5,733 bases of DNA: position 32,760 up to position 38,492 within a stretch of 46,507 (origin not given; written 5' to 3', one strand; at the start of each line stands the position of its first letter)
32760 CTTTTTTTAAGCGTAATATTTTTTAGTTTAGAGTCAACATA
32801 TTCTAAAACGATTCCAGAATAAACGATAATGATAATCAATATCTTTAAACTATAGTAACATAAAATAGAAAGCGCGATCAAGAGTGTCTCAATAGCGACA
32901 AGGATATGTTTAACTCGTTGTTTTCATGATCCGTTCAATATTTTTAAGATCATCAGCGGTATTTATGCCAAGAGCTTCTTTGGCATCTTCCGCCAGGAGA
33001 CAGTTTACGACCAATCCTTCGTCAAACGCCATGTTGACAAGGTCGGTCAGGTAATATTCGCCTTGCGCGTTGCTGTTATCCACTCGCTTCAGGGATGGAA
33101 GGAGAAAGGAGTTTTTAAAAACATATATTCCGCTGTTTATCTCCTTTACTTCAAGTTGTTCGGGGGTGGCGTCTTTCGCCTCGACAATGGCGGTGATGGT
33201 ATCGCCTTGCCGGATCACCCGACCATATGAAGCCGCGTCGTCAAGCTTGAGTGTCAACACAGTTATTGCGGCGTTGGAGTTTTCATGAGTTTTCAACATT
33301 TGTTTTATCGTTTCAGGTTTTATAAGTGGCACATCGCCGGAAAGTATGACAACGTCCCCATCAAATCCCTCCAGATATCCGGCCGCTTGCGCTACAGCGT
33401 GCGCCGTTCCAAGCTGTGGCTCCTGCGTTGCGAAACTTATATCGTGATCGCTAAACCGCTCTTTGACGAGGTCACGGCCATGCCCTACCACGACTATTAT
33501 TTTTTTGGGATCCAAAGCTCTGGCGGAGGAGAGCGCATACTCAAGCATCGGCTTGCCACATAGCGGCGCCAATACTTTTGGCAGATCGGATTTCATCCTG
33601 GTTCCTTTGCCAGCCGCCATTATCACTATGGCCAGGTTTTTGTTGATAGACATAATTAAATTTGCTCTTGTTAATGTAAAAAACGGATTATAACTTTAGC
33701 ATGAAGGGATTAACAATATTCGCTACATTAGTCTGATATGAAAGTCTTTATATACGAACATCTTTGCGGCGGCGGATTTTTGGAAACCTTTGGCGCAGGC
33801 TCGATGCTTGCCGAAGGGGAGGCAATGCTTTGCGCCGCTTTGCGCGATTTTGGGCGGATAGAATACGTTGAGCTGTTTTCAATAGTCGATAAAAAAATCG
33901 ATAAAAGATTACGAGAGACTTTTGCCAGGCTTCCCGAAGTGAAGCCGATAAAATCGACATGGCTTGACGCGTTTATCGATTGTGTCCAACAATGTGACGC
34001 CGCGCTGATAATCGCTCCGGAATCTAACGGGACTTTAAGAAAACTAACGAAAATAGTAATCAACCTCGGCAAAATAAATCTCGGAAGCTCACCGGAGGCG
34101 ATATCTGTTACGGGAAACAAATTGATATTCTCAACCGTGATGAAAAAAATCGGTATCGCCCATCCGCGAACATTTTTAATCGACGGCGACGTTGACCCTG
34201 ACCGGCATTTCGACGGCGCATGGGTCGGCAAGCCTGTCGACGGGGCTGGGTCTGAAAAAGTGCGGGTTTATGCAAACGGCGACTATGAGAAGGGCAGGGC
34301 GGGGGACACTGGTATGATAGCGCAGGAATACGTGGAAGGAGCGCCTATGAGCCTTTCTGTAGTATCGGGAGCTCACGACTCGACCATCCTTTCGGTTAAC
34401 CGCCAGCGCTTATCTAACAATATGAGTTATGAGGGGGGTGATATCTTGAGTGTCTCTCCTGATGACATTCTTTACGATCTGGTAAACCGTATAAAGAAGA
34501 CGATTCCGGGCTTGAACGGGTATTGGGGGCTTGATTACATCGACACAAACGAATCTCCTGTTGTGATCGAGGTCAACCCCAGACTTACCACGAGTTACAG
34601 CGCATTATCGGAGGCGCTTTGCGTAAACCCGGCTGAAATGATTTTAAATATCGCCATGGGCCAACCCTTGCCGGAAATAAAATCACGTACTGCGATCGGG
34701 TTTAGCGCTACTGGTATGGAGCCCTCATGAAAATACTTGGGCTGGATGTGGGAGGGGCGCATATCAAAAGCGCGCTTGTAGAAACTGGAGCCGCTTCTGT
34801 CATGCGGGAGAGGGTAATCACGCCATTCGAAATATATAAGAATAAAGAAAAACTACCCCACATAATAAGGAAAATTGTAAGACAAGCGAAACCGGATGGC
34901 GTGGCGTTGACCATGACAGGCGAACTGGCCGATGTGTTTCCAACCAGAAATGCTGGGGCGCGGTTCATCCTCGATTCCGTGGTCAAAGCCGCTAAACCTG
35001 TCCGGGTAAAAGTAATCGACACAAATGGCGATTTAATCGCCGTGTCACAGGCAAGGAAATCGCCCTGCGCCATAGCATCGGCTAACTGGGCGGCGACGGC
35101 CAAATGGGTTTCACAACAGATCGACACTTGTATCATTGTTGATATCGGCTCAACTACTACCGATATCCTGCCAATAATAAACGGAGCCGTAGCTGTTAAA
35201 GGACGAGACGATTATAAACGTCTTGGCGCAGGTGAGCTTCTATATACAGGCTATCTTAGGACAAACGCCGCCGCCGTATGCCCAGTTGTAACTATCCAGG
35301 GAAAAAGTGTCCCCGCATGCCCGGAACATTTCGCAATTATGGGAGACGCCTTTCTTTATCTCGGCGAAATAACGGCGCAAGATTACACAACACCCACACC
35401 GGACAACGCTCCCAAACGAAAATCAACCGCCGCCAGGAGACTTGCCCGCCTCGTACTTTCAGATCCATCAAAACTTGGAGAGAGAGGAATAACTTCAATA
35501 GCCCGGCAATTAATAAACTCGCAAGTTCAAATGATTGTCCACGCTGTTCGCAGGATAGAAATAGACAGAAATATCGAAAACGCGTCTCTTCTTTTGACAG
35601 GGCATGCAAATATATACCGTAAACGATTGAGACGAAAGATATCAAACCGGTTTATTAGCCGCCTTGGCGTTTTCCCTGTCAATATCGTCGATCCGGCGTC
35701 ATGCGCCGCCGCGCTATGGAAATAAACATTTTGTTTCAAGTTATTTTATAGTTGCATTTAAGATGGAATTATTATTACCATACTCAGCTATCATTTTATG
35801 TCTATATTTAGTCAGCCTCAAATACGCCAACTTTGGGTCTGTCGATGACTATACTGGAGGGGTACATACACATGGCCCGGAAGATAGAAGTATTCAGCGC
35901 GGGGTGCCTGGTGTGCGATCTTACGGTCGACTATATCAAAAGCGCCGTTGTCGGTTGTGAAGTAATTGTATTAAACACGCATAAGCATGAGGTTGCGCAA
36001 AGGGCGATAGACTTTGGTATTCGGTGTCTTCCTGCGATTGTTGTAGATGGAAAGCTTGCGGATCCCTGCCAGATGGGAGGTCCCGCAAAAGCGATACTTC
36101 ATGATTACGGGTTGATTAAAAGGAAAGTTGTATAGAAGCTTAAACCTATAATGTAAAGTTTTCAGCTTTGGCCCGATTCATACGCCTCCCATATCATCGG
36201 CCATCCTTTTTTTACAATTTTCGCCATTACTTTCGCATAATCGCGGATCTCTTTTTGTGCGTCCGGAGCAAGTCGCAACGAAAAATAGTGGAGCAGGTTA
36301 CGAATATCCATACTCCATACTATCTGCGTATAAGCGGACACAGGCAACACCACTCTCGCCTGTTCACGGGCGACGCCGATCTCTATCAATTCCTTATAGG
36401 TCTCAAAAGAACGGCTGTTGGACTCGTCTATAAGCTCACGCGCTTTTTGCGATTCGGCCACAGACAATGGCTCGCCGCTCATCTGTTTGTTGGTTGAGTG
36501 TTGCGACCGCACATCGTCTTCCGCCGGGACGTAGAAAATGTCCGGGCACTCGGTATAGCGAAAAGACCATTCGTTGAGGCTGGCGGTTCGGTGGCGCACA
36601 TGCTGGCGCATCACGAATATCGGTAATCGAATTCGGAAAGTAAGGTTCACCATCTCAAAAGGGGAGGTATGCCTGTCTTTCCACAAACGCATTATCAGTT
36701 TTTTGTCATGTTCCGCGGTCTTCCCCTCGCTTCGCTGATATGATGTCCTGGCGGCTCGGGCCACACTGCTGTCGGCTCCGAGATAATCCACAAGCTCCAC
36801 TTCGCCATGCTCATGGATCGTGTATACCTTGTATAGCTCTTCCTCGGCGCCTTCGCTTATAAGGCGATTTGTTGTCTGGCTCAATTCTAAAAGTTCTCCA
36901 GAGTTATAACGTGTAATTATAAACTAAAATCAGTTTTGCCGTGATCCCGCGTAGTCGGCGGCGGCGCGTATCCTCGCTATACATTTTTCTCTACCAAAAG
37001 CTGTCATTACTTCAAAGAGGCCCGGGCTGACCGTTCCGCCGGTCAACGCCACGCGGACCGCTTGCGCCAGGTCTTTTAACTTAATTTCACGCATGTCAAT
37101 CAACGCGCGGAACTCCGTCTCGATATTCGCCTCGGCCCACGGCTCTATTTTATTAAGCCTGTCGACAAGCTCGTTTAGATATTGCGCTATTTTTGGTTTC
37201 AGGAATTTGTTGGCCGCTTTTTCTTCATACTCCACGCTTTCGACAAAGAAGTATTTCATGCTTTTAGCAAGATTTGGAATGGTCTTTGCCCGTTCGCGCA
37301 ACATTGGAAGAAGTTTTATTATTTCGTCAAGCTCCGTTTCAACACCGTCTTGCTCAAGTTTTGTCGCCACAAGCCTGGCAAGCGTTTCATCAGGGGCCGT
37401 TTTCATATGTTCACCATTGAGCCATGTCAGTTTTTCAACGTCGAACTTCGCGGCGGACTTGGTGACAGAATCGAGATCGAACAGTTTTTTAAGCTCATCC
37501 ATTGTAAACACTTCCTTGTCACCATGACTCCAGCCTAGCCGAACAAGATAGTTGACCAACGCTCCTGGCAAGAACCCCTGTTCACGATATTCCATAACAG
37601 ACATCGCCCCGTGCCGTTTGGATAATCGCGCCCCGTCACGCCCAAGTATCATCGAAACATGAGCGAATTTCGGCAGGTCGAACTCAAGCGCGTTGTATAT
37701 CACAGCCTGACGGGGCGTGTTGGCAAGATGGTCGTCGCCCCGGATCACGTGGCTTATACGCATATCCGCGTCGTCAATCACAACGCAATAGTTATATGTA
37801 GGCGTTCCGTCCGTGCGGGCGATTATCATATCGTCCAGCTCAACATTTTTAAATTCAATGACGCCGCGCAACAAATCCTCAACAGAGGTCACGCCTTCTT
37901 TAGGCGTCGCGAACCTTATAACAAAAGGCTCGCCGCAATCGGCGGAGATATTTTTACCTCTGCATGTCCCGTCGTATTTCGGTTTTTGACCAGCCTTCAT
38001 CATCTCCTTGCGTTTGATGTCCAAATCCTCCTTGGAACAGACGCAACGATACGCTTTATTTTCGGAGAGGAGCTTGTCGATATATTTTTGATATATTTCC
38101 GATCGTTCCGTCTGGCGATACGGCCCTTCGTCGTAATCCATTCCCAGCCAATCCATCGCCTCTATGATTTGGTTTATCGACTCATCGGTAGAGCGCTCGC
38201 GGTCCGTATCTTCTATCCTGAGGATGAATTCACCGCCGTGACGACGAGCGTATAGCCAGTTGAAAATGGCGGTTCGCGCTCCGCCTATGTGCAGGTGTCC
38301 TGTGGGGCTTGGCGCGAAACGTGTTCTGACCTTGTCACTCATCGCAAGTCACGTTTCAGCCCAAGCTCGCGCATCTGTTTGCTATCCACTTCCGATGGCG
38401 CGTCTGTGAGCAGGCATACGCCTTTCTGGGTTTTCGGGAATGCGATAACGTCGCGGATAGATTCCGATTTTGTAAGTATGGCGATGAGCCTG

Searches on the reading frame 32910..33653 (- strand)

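Call 46: search_protein_families(library=pfam, proteins=[window:32910-33653:-], max_evalue=0.00001)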
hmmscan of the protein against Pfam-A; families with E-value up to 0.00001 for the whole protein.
window:32910-33653:- (247 aa): 4 families
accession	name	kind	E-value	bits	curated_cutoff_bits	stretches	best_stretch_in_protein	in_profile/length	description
PF00483.29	NTP_transferase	-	3.2e-25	89.6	21.2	1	10-223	3-223/245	Nucleotidyl transferase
PF12804.13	NTP_transf_3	-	1.8e-23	83.9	27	1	10-134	2-122/160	MobA-like NTP transferase domain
PF01128.25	IspD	-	1.9e-12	47.9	27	1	8-243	2-219/221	2-C-methyl-D-erythritol 4-phosphate cytidylyltransferase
PF02348.25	CTP_transf_3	-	7.7e-08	32.8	22.6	1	26-139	16-121/217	Cytidylyltransferase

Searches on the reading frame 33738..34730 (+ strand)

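Call 46: search_protein_families(library=pfam, proteins=[window:33738-34730:+], max_evalue=0.00001)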
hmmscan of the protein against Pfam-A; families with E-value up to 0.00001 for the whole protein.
window:33738-34730:+ (330 aa): 2 families
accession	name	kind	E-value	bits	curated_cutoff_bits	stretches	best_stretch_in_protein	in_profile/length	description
PF02655.19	ATP-grasp_3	-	1.1e-27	97.5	23.2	1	127-286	3-160/160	ATP-grasp domain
PF18301.6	preATP-grasp_3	-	1.4e-15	57.6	26.3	1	55-122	8-76/76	pre ATP-grasp 3 domain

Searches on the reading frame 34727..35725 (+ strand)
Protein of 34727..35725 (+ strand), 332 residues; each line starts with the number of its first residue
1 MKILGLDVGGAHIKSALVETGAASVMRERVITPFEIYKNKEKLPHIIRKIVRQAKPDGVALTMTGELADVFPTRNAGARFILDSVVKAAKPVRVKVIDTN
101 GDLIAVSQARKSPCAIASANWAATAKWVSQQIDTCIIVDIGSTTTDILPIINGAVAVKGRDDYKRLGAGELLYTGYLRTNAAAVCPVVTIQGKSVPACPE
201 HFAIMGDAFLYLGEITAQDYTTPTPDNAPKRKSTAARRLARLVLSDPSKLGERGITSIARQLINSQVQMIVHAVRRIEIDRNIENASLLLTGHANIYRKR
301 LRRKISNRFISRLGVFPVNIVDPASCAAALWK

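Call 46: search_protein_families(library=pfam, proteins=[window:34727-35725:+], max_evalue=0.00001)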
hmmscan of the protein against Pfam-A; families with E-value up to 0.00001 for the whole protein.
window:34727-35725:+ (332 aa): 1 family
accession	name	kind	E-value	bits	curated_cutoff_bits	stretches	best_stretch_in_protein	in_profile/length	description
PF01968.24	Hydantoinase_A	-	1.9e-30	106.6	22.9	1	58-290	2-245/291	Hydantoinase/oxoprolinase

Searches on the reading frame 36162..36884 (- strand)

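Call 46: search_protein_families(library=pfam, proteins=[window:36162-36884:-], max_evalue=0.00001)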
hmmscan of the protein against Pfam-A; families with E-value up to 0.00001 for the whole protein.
window:36162-36884:- (240 aa): 1 family
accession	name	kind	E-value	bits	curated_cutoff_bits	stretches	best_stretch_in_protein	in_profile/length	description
PF02511.20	Thy1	-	1.7e-57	194.8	24.8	1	30-229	1-190/191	Thymidylate synthase complementing protein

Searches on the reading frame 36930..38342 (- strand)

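Call 46: search_protein_families(library=pfam, proteins=[window:36930-38342:-], max_evalue=0.00001)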
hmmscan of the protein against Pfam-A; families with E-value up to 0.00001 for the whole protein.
window:36930-38342:- (470 aa): 2 families
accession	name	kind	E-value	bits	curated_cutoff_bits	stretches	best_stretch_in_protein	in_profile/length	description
PF00749.27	tRNA-synt_1c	-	4.8e-107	358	23.4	1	4-307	1-314/314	tRNA synthetases class I (E and Q), catalytic domain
PF19269.4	Anticodon_2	-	1.8e-34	119.6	23.6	1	336-461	11-140/141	Anticodon binding domain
